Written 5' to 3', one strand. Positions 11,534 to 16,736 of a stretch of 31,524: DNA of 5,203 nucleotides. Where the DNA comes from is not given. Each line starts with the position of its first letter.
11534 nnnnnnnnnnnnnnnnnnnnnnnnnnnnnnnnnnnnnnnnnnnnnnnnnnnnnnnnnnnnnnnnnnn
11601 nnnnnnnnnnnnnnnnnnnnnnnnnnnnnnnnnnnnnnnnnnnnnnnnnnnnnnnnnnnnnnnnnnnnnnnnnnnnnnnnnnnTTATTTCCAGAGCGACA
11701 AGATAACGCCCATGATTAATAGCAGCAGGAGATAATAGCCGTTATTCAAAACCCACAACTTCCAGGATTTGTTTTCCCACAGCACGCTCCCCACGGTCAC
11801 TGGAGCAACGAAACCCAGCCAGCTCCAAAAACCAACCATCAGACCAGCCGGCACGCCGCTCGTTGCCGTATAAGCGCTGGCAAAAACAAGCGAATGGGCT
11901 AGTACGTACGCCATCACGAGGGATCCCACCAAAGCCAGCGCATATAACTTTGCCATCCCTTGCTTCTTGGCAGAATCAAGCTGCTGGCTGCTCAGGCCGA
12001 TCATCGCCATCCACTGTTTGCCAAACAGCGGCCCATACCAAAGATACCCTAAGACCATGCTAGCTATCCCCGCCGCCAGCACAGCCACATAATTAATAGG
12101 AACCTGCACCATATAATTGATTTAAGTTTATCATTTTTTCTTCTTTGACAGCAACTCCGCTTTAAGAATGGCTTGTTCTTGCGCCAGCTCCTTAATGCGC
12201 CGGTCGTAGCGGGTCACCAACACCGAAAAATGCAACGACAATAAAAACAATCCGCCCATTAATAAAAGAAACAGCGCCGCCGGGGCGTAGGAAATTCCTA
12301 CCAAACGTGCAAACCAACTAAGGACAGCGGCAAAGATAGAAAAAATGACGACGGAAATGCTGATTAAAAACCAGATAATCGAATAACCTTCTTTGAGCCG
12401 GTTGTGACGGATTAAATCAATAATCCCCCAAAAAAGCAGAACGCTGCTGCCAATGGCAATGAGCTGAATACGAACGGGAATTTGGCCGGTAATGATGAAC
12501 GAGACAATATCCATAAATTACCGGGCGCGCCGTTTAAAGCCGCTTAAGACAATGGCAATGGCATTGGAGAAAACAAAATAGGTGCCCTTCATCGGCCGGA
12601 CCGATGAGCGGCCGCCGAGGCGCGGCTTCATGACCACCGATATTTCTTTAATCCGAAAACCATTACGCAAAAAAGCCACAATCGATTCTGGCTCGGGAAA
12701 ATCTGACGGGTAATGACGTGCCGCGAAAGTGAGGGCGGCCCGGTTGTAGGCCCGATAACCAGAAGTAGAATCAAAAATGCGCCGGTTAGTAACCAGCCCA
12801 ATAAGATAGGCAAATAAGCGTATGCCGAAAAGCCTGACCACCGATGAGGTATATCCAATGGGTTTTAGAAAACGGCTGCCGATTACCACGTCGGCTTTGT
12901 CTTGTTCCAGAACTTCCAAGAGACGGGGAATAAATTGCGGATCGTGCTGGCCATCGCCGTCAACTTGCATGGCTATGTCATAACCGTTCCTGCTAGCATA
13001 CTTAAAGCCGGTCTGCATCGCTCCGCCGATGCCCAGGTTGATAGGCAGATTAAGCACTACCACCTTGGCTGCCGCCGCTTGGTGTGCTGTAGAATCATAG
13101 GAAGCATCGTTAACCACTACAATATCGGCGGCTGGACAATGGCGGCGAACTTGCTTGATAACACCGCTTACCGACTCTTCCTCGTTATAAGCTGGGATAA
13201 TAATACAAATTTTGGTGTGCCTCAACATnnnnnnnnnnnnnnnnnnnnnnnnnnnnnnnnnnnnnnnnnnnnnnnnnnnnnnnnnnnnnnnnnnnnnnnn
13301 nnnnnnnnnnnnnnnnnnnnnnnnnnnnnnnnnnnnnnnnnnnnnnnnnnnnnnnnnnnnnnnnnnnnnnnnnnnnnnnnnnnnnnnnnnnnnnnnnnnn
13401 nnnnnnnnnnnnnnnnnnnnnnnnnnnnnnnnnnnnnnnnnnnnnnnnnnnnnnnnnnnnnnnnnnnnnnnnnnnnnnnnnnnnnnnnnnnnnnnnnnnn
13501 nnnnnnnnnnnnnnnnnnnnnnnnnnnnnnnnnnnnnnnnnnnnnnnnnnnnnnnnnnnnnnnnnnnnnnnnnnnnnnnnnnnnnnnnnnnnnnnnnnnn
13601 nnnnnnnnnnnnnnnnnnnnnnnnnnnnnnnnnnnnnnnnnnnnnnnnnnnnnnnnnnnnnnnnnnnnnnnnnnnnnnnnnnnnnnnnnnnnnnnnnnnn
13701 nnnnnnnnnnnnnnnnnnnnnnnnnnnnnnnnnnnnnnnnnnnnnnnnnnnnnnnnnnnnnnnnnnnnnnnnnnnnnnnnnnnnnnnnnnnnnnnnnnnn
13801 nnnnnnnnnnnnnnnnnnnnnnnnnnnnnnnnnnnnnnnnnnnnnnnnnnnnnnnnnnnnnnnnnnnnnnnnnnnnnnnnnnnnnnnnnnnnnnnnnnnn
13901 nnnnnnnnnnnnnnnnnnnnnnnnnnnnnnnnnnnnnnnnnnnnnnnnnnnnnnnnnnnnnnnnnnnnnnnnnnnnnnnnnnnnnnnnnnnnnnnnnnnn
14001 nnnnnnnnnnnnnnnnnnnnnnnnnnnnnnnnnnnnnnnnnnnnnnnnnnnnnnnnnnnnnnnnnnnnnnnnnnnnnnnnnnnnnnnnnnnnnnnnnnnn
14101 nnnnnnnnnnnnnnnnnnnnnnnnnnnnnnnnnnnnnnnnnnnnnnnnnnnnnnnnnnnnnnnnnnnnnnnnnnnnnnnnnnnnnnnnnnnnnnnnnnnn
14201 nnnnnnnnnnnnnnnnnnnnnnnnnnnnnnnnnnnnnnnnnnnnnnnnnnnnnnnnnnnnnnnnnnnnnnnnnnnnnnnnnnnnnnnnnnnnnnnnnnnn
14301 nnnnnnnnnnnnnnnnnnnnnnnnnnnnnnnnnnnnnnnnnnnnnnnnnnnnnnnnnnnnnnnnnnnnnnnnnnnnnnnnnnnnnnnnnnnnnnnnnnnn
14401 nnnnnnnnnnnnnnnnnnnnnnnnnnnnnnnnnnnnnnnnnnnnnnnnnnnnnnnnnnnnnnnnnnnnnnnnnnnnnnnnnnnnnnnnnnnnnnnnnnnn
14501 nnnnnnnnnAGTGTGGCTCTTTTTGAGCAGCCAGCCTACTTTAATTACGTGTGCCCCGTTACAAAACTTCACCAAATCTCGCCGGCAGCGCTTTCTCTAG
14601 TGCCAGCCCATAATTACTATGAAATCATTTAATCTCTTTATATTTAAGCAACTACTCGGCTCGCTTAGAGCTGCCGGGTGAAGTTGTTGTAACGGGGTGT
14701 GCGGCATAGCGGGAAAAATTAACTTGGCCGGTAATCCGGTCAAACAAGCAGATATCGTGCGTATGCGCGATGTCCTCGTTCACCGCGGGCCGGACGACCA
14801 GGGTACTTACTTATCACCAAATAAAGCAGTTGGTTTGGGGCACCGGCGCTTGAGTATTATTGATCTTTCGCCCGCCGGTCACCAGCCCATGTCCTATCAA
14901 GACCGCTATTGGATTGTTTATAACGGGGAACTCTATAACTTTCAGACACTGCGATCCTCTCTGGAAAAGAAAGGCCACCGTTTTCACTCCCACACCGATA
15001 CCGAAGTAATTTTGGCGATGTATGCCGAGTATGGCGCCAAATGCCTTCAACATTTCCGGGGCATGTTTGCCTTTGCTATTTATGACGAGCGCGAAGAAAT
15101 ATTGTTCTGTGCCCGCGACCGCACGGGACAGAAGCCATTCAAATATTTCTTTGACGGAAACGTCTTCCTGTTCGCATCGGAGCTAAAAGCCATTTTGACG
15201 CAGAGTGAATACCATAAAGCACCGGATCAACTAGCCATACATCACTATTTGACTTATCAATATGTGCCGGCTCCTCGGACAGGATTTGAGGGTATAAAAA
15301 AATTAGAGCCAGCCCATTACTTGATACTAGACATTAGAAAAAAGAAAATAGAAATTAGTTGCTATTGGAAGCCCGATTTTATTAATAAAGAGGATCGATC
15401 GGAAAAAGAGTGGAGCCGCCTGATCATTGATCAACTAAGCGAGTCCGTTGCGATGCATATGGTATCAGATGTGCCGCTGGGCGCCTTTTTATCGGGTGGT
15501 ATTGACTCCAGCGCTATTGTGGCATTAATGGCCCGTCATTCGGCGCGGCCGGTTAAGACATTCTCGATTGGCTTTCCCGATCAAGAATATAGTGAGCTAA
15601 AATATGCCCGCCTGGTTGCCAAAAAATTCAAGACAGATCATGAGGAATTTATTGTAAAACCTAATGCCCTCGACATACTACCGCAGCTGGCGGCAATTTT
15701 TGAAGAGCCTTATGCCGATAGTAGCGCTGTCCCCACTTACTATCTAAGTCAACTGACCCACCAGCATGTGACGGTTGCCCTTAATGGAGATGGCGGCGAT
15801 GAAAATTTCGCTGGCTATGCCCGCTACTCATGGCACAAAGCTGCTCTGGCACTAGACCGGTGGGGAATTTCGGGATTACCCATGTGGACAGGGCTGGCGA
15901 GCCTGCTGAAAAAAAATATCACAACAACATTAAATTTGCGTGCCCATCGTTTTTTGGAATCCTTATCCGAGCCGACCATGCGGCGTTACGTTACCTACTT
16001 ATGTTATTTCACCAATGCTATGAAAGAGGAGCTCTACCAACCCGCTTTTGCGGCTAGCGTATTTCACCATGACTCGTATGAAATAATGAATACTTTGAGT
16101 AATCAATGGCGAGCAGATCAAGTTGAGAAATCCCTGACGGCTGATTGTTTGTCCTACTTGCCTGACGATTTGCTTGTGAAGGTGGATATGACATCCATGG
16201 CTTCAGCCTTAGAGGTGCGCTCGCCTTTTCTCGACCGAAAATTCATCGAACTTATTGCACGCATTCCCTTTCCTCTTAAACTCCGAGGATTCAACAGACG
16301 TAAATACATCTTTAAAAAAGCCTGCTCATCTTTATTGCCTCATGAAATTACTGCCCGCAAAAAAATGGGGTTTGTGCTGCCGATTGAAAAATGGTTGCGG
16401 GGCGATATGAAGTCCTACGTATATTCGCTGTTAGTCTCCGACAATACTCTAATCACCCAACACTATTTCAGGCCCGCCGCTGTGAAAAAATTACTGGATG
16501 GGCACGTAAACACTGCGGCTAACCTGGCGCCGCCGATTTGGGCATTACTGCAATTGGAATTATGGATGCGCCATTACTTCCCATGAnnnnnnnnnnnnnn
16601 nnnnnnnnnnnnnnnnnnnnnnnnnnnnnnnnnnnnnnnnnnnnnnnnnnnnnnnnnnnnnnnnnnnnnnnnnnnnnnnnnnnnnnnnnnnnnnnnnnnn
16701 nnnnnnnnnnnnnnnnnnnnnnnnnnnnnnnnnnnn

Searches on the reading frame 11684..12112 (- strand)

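Call 7: search_protein_families(library=pfam, proteins=[window:11684-12112:-], max_evalue=0.01)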
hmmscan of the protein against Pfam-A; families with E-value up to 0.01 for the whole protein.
window:11684-12112:- (142 aa): 1 family
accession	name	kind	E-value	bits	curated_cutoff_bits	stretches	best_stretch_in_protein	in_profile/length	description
PF08570.15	DUF1761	-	2e-30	106.1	31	1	9-138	1-122/123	Protein of unknown function (DUF1761)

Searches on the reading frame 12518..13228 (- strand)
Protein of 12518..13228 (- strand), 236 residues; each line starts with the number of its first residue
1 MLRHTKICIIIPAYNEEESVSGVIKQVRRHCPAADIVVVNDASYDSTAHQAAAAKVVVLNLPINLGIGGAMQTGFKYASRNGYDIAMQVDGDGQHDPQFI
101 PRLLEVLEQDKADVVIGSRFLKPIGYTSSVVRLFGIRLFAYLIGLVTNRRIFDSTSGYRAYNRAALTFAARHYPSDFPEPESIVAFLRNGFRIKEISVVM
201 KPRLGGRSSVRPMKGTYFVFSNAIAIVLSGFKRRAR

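Call 6: search_protein_families(library=pfam, proteins=[window:12518-13228:-], max_evalue=0.01)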
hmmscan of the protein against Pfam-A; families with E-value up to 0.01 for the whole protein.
window:12518-13228:- (236 aa): 3 families
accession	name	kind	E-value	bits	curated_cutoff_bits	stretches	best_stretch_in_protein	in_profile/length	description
PF00535.33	Glycos_transf_2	-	3.9e-26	92.4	23.3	1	8-166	1-164/168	Glycosyl transferase family 2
PF13641.12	Glyco_tranf_2_3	-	1.3e-06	29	27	1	7-123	3-127/230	Glycosyltransferase like family 2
PF12804.13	NTP_transf_3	-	0.0085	16.7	27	0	21-118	28-122/160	MobA-like NTP transferase domain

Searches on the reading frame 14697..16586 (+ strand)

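Call 6: search_protein_families(library=pfam, proteins=[window:14697-16586:+], max_evalue=0.01)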
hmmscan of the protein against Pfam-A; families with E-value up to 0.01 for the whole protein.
window:14697-16586:+ (629 aa): 6 families
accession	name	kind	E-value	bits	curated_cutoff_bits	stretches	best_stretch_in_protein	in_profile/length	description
PF00733.27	Asn_synthase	-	1.4e-97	328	21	1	245-625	4-354/354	Asparagine synthase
PF13537.11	GATase_7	-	2.6e-45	153.8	25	1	49-167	1-122/123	Glutamine amidotransferase domain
PF13522.11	GATase_6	-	1.2e-42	145.5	27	1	32-162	1-130/130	Glutamine amidotransferase domain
PF12481.13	DUF3700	-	3.6e-05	23.8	27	1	65-169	71-178/228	Aluminium induced protein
PF06508.19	QueC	-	0.0011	19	22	1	264-319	5-59/210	Queuosine biosynthesis protein QueC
PF02540.23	NAD_synthase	-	0.0048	16.5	21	1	243-322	5-83/242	NAD synthase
